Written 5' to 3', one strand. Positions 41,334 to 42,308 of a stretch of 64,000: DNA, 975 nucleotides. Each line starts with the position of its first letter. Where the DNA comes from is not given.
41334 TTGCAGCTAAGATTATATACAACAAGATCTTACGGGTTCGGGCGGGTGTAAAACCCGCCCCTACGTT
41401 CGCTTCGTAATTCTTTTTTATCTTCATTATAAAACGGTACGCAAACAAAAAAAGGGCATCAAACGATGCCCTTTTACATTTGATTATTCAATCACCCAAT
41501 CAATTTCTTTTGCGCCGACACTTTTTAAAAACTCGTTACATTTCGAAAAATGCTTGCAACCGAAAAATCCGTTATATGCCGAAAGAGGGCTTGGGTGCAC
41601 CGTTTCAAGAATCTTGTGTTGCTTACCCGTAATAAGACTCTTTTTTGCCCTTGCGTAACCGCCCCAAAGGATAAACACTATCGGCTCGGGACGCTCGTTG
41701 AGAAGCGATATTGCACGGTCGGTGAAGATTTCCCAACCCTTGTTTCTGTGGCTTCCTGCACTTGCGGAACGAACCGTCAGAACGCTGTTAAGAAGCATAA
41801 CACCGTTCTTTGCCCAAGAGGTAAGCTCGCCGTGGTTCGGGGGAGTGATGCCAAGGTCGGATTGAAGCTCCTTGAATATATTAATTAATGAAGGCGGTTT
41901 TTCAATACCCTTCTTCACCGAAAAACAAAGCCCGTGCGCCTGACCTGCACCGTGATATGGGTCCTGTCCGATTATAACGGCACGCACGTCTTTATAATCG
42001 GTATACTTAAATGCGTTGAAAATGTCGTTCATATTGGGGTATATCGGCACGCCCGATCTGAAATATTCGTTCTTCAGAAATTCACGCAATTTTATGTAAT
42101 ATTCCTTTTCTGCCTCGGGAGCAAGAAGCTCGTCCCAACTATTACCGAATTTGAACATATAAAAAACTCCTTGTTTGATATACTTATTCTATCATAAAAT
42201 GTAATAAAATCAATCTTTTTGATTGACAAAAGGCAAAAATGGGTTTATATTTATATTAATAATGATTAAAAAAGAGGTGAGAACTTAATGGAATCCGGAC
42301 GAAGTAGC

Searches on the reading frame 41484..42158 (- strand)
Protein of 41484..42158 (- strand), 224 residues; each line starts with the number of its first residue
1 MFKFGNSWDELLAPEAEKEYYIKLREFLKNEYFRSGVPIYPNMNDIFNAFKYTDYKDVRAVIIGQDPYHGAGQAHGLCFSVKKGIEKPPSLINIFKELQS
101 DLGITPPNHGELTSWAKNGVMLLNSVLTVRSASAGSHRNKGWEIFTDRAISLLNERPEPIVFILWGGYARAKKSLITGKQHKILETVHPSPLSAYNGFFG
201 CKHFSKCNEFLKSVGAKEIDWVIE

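Call 19: search_protein_families(library=pfam, proteins=[window:41484-42158:-], max_evalue=0.01)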
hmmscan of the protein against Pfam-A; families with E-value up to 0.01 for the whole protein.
window:41484-42158:- (224 aa): 1 family
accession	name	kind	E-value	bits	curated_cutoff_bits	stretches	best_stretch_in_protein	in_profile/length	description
PF03167.25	UDG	-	1.4e-16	61.3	24.3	1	50-212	1-141/141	Uracil DNA glycosylase superfamily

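Call 20: find_encoding_contigs(protein=window:41484-42158:-, flank=10000, max_places=6)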
Protein window:41484-42158:- (224 aa): no gene with exactly this product is on record in the collection.

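Call 75: find_homologous_proteins(query=window:41484-42158:-, max_evalue=1e-60)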
Query window:41484-42158:- (224 aa): 7966 proteins with E <= 1e-60 among 8000 candidates; the best 120 are listed.
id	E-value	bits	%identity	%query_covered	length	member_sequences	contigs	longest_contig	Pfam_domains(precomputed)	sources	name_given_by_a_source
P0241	2.6e-148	510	97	100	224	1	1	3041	PF03167.26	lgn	-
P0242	3.3e-148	509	97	100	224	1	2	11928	PF03167.26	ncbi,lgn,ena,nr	ncbi:MAG: uracil-DNA glycosylase [Clostridia bacterium]|nr:uracil-DNA glycosylase [Clostridia bacter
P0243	7.1e-148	508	97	100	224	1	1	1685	PF03167.26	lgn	-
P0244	1.3e-140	485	91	100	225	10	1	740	PF03167.26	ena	-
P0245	6.9e-134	463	87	100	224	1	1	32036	PF03167.26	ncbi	-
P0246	1.8e-133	461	87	100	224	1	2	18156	PF03167.26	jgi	-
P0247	3.2e-132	457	86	100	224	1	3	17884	PF03167.26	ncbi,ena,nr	ncbi:MAG: uracil-DNA glycosylase [Clostridia bacterium]|nr:uracil-DNA glycosylase [Clostridia bacter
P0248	5.4e-132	456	86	100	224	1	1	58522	PF03167.26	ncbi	-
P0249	8.9e-132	456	86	100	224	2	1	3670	PF03167.26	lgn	-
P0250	1.1e-131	455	85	100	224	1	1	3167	PF03167.26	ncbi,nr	ncbi:MAG: uracil-DNA glycosylase [Clostridia bacterium]|nr:uracil-DNA glycosylase [Clostridia bacter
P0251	1.5e-131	455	84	100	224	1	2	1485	PF03167.26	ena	-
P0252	2.2e-131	454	85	100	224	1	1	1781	PF03167.26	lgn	-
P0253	4.1e-131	454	83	100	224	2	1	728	PF03167.26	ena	-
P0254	4.4e-131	453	85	100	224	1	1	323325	PF03167.26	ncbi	-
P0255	5.9e-131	453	85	100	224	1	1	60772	PF03167.26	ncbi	-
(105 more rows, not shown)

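Call 77: find_encoding_contigs(protein=P0242, flank=10000, max_places=3)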
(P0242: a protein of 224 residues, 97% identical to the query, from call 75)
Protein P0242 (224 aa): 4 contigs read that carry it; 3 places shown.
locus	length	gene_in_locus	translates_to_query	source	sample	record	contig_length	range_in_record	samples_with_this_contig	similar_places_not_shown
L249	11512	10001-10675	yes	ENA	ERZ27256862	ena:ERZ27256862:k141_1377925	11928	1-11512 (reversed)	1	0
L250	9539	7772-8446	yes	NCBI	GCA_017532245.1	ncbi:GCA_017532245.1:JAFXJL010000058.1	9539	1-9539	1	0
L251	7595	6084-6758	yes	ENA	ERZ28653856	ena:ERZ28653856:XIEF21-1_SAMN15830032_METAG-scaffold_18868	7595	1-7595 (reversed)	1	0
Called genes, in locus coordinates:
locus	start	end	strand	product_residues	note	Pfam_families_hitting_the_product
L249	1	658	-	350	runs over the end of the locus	PF03462:PCRF, PF00472:RF-1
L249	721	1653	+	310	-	PF00575:S1, PF23459:S1_RRP5 (faint)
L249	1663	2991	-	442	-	PF01018:GTP1_OBG, PF02421:FeoB_N, PF01926:MMR_HSR1, PF09269:DUF1967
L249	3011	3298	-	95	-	PF01016:Ribosomal_L27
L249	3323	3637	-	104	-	PF04327:Peptidase_Prp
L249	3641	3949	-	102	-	PF00829:Ribosomal_L21p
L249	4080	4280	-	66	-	PF13443:HTH_26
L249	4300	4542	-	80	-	PF13443:HTH_26, PF01381:HTH_3 (weak)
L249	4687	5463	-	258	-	PF00072:Response_reg, PF08769:Spo0A_C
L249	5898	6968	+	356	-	PF13180:PDZ_2, PF17820:PDZ_6, PF05580:Peptidase_S55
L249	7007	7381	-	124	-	PF02661:Fic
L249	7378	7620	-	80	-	PF02604:PhdYeFM_antitox (weak)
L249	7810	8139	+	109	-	PF20040:DUF6442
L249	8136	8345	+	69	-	PF13545:HTH_Crp_2 (weak), PF13560:HTH_31, PF12844:HTH_19, PF13443:HTH_26 (weak), PF01381:HTH_3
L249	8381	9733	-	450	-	PF03448:MgtE_N, PF00571:CBS, PF01769:MgtE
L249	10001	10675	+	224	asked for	PF03167:UDG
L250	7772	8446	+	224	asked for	PF03167:UDG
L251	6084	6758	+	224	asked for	PF03167:UDG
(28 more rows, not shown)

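Call 78: find_encoding_contigs(protein=P0245, flank=10000, max_places=2)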
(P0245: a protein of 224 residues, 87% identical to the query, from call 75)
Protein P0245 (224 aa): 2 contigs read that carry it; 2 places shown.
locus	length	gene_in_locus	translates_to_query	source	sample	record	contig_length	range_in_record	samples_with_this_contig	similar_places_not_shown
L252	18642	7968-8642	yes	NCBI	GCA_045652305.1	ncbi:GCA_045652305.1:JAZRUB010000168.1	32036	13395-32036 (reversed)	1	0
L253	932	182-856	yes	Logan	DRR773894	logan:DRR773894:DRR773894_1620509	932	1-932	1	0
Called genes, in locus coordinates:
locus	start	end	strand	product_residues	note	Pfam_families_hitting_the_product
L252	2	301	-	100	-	?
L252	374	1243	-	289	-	PF01261:AP_endonuc_2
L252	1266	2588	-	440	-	-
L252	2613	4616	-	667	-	PF00754:F5_F8_type_C, PF16147:DUF4855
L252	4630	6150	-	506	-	-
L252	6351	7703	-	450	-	PF03448:MgtE_N, PF00571:CBS, PF01769:MgtE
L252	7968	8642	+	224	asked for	PF03167:UDG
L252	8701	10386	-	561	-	PF00501:AMP-binding, PF23562:AMP-binding_C_3 (weak)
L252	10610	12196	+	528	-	PF00654:Voltage_CLC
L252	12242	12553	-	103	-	PF00085:Thioredoxin, PF13098:Thioredoxin_2 (weak)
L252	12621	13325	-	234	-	PF00574:CLP_protease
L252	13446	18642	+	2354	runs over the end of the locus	PF10091:Glycoamylase, PF06165:GH94_b-supersand, PF17167:Glyco_hydro_94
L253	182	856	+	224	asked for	PF03167:UDG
